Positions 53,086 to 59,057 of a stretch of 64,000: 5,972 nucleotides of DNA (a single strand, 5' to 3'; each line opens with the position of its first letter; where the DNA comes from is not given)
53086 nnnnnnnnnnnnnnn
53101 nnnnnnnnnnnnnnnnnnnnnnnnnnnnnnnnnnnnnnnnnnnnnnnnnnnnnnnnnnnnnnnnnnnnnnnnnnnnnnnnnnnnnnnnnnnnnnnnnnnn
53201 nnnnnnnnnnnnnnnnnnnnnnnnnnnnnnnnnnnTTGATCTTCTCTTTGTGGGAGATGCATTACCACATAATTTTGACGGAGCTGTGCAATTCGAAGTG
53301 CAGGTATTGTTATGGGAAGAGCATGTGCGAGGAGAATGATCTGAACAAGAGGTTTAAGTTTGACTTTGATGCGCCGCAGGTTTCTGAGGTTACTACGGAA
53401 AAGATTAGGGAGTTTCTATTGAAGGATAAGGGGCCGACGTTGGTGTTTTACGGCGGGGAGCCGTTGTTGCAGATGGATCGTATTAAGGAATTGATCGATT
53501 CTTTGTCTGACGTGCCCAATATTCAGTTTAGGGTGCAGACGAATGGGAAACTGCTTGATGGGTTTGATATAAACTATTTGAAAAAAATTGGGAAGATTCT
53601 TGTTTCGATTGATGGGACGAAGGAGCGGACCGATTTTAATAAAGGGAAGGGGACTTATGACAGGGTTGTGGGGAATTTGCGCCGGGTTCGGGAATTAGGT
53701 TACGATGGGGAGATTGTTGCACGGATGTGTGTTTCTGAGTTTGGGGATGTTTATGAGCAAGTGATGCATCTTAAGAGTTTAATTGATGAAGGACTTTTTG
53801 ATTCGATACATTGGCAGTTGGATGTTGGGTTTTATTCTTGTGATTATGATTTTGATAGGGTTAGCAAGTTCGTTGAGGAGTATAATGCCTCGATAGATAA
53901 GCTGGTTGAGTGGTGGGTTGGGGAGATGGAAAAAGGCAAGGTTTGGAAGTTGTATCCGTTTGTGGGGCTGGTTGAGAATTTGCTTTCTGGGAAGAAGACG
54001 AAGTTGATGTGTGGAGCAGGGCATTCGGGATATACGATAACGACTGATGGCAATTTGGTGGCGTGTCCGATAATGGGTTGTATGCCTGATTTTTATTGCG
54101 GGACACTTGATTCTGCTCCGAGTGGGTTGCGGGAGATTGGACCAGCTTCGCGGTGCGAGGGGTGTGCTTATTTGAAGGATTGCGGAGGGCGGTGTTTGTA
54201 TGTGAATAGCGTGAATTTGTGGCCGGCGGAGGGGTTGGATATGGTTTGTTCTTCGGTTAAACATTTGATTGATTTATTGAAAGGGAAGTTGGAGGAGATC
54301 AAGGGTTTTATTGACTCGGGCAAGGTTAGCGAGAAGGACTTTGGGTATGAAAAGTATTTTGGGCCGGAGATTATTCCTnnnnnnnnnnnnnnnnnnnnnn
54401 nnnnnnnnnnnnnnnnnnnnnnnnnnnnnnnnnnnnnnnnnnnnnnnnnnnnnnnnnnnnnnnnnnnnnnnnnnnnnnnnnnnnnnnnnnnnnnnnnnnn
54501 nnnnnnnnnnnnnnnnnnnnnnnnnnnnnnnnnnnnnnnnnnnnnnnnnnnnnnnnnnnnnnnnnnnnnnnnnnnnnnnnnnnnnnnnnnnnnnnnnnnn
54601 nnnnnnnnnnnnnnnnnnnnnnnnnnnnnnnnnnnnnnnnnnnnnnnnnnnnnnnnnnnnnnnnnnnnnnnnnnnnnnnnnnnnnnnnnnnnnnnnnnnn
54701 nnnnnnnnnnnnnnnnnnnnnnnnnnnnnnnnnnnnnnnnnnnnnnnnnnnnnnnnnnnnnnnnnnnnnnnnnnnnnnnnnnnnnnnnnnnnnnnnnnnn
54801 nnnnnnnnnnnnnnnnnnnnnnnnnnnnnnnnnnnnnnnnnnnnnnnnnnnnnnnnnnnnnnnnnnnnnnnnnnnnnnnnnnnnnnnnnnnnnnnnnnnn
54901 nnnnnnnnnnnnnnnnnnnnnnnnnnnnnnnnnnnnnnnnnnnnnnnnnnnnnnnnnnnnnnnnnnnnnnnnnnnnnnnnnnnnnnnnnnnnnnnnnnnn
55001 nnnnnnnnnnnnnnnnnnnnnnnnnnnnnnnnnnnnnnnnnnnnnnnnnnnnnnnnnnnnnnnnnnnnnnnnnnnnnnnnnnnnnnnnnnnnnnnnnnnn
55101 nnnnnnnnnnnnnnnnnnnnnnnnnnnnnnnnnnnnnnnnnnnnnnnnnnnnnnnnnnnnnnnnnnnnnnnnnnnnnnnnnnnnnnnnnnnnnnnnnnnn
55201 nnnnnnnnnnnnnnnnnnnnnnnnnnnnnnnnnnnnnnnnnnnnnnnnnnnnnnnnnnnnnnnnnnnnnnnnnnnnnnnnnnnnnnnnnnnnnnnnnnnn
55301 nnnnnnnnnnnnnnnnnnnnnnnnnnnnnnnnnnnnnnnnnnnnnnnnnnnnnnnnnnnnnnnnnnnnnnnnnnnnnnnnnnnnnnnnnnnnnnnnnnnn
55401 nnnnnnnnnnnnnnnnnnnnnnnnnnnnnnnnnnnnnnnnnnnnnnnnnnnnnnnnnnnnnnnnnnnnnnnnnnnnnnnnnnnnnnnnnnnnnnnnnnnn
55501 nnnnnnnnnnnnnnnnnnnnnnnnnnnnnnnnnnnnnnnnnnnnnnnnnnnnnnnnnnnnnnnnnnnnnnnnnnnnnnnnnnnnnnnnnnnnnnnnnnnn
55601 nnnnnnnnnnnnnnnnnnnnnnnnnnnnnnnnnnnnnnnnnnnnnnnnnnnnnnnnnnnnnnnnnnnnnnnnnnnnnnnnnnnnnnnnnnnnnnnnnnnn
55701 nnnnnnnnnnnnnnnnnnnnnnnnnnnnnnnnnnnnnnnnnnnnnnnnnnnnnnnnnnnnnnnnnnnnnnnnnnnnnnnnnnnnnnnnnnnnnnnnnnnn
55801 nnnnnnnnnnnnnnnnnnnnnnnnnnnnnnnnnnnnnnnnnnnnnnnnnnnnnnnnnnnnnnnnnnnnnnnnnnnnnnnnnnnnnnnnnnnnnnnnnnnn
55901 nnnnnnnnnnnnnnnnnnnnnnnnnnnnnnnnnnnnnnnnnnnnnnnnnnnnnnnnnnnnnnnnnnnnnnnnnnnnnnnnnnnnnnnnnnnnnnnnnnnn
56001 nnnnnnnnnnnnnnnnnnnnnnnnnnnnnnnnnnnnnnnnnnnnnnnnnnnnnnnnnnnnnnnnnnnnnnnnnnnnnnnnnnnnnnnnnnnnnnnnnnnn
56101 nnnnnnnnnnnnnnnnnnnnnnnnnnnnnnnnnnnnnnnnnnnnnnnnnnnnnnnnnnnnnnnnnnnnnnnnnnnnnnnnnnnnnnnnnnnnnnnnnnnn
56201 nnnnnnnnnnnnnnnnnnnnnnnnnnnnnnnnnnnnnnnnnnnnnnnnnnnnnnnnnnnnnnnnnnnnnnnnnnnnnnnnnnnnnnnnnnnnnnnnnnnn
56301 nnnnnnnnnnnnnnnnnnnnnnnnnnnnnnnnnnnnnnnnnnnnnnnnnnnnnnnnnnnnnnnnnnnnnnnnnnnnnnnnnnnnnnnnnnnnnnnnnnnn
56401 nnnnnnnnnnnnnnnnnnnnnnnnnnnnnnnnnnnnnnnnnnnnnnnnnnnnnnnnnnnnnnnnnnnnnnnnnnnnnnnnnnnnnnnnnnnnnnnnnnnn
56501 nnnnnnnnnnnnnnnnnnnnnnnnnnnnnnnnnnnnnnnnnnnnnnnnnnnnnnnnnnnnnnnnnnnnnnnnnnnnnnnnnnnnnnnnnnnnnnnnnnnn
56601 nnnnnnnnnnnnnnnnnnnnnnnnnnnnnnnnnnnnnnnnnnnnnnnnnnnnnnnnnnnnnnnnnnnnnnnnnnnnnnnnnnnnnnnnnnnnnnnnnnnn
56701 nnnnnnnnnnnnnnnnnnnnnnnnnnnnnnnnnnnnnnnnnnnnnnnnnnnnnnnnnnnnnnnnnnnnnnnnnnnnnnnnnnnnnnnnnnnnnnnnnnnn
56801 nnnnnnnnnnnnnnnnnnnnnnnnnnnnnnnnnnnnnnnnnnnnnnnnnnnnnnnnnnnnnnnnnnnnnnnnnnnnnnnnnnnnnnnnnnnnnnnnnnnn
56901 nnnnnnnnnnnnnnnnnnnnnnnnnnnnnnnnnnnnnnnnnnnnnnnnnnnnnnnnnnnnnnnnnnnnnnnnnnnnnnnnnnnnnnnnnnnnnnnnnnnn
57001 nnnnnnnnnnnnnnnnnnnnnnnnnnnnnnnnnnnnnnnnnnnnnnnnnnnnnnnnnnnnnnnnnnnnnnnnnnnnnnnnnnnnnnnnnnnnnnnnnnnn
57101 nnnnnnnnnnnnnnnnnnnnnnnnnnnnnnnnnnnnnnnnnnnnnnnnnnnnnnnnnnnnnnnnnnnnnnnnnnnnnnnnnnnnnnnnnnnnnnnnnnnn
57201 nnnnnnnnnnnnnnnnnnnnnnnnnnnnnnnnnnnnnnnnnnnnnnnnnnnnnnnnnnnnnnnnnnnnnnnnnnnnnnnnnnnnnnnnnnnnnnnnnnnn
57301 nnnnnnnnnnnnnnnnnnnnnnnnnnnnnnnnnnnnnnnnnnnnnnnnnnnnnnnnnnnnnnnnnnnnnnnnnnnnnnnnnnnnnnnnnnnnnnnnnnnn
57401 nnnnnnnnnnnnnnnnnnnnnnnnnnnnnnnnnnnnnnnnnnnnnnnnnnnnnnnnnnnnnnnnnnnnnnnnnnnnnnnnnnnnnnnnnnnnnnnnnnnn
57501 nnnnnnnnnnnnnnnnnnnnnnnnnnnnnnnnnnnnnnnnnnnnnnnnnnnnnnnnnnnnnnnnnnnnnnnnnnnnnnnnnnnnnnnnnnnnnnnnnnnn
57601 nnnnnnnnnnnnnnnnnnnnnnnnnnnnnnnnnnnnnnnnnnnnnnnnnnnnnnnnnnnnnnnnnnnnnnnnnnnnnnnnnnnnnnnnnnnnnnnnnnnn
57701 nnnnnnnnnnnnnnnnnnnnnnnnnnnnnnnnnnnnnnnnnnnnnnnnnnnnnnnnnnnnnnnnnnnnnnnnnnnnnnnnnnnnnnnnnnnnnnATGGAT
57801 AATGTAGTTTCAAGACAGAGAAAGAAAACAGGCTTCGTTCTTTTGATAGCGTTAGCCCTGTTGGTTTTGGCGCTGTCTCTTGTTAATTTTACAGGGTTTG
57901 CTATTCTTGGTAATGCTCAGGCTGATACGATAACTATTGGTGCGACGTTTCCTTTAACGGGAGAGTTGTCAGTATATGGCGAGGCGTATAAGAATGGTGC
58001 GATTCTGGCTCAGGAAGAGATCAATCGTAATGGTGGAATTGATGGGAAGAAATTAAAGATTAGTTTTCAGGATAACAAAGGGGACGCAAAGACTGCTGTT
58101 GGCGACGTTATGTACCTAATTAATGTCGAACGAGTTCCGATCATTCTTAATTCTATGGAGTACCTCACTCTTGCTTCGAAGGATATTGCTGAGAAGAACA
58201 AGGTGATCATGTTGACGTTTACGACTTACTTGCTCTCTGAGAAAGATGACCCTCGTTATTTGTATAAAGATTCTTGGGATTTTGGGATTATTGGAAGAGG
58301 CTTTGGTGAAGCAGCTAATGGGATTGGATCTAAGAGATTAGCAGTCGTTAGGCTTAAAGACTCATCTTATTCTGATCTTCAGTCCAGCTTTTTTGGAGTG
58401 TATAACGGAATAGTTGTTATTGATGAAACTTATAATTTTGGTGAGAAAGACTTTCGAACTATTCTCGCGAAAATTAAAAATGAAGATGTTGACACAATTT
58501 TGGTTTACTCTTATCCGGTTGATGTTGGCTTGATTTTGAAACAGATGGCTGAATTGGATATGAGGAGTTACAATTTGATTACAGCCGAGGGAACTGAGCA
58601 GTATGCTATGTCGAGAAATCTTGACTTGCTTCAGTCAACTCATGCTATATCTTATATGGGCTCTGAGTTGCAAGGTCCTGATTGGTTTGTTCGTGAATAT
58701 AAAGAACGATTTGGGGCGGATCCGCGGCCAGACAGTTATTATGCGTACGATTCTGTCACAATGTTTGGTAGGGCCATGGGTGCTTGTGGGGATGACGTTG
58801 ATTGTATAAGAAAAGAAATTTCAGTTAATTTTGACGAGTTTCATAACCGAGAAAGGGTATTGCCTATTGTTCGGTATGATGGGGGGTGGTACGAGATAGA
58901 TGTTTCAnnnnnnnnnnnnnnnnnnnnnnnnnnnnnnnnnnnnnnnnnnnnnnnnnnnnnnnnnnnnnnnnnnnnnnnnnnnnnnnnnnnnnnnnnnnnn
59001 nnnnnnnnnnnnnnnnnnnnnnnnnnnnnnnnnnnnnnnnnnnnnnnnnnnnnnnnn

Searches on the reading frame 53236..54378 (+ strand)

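Call 55: search_protein_families(library=pfam, proteins=[window:53236-54378:+], max_evalue=0.001)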
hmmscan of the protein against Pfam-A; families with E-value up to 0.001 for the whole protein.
window:53236-54378:+ (381 aa): 2 families
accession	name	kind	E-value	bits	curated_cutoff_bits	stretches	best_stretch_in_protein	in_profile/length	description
PF04055.27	Radical_SAM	-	7.2e-17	62.5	29.5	1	12-164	1-148/166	Radical SAM superfamily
PF13353.11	Fer4_12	-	3.8e-07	30.9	22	1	16-130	13-118/137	4Fe-4S single cluster domain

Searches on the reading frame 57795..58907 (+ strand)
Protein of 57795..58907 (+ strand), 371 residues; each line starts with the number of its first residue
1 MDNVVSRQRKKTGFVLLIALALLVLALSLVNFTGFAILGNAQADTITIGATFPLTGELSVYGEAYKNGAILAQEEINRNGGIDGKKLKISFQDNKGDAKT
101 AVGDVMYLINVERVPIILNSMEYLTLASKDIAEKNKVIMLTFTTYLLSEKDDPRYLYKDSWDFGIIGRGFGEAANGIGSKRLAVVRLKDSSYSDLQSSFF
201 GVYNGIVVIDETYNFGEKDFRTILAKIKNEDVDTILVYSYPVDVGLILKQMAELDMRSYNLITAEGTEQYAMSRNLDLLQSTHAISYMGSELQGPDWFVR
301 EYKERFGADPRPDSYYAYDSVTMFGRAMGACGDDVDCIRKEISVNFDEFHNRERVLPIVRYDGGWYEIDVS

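Call 55: search_protein_families(library=pfam, proteins=[window:57795-58907:+], max_evalue=0.001)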
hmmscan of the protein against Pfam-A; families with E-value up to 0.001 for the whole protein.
window:57795-58907:+ (371 aa): 3 families
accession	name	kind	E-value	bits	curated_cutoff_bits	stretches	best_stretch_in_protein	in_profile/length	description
PF13458.12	Peripla_BP_6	-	9.1e-36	124.6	31.7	1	45-338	1-304/343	Periplasmic binding protein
PF13433.12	Peripla_BP_5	-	1.5e-12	47.8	27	1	46-119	1-74/363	Periplasmic binding protein domain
PF01094.35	ANF_receptor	-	2.8e-12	46.8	25.4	2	207-331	150-293/353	Receptor family ligand binding region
